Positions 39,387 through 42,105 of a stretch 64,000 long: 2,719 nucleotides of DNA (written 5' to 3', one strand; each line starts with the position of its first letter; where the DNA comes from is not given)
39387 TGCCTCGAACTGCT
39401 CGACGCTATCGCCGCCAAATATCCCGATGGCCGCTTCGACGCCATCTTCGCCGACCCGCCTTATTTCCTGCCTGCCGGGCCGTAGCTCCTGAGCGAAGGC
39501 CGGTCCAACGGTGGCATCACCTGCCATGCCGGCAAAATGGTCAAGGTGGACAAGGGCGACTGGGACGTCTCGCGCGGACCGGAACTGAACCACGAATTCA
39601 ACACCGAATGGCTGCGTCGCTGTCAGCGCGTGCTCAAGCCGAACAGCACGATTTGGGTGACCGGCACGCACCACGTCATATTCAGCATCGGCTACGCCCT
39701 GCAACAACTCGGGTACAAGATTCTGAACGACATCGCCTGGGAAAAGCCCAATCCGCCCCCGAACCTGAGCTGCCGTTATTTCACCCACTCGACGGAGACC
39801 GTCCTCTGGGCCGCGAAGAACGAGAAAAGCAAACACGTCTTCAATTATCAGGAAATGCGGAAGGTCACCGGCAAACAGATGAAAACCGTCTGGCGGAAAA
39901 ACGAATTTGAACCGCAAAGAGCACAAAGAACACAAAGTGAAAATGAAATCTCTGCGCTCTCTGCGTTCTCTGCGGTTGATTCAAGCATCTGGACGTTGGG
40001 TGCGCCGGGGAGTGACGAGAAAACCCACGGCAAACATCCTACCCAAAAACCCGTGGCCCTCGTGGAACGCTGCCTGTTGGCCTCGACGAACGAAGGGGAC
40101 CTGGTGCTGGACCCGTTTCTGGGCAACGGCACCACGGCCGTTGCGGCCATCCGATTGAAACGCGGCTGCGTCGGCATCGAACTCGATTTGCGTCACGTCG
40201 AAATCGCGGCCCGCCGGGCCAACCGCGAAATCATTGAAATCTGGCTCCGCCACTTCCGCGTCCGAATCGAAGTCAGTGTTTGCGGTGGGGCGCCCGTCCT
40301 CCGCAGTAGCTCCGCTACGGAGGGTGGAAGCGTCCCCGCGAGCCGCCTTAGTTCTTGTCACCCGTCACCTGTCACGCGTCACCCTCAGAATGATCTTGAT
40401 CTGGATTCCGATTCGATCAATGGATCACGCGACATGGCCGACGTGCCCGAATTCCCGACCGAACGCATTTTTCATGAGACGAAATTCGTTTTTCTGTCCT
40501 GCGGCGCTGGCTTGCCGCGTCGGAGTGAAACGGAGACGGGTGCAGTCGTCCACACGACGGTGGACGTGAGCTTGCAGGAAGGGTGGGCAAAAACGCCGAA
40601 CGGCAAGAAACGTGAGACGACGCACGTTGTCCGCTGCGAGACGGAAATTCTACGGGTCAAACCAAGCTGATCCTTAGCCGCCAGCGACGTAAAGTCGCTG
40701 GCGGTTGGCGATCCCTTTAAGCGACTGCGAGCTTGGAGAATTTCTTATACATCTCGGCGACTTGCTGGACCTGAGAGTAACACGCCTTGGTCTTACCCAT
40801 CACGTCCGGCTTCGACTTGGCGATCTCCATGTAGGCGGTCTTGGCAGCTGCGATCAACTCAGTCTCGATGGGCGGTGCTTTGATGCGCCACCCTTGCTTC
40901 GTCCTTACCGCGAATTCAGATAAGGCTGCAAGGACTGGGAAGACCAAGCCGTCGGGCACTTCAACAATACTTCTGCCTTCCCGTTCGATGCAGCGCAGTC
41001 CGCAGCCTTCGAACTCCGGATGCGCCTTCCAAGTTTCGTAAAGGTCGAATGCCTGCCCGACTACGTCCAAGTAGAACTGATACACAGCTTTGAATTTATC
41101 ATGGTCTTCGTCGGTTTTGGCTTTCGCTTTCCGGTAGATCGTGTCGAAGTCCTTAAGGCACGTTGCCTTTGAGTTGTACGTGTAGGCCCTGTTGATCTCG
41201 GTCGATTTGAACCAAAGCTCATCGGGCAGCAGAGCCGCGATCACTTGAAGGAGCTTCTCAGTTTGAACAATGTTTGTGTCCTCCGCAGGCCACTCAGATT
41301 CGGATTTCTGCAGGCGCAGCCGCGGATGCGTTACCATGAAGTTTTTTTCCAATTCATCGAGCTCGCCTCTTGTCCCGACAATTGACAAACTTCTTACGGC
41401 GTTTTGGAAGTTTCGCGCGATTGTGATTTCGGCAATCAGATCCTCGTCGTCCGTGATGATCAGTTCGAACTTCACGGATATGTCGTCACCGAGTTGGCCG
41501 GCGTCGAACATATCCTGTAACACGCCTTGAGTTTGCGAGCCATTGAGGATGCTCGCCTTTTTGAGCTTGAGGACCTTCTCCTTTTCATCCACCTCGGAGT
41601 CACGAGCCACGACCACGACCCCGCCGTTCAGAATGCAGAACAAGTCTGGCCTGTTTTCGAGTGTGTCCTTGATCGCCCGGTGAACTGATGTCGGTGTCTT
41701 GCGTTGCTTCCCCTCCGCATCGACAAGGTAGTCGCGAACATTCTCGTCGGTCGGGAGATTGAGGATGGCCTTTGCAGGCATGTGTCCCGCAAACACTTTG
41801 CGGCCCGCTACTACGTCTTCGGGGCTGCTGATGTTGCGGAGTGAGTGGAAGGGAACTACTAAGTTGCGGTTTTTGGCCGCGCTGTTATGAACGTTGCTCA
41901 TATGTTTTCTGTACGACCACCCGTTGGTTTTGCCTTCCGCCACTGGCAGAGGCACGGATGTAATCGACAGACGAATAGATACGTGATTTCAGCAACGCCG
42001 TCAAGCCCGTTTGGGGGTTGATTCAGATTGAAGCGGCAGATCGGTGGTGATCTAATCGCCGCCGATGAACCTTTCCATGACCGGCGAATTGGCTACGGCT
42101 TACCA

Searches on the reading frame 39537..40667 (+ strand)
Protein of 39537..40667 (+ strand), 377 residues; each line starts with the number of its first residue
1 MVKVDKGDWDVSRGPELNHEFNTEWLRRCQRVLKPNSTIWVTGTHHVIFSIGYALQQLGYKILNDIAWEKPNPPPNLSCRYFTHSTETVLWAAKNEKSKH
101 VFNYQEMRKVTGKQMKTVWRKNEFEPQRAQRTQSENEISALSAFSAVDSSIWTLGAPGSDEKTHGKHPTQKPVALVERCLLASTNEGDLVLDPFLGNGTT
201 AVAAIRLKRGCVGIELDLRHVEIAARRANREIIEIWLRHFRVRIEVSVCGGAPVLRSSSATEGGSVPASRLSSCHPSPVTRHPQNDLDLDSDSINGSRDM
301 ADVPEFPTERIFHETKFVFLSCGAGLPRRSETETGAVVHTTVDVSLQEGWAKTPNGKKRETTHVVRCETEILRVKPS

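Call 51: search_protein_families(library=ncbifam, proteins=[window:39537-40667:+], max_evalue=0.001)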
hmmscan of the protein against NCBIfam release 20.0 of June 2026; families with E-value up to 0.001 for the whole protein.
window:39537-40667:+ (377 aa): 3 families
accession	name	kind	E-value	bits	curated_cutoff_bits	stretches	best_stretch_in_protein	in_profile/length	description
NF050803.1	DnaMtaseCcrMCaul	equivalog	6.8e-54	183.1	830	2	7-119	53-166/350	adenine-specific DNA-methyltransferase CcrM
NF008572.0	PRK11524.1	equivalog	6.2e-23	81.3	292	1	20-229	63-257/294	adenine-specific DNA-methyltransferase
NF010253.0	PRK13699.1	subfamily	5.4e-09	36.1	244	1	165-220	142-197/226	DNA methyltransferase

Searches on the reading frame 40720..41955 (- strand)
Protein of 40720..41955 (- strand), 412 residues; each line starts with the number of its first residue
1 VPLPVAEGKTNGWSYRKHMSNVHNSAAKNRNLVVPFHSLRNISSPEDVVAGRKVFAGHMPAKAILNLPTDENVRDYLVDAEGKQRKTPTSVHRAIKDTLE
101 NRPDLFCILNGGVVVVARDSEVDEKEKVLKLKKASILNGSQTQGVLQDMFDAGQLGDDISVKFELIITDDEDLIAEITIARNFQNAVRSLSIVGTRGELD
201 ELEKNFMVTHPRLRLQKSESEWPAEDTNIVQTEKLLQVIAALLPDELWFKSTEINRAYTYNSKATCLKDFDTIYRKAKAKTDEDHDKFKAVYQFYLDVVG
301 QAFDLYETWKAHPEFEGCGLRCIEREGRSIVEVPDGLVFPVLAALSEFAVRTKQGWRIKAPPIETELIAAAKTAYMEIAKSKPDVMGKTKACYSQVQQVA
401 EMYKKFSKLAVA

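Call 51: search_protein_families(library=ncbifam, proteins=[window:40720-41955:-], max_evalue=0.001)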
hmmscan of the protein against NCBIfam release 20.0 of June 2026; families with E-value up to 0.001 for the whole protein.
window:40720-41955:- (412 aa): 1 family
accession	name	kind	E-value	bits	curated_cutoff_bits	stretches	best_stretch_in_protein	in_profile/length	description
NF041935.1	MzaE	equivalog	1.5e-05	23.7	1050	1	89-204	256-383/593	MZA anti-phage system associated AIPR family protein MzaE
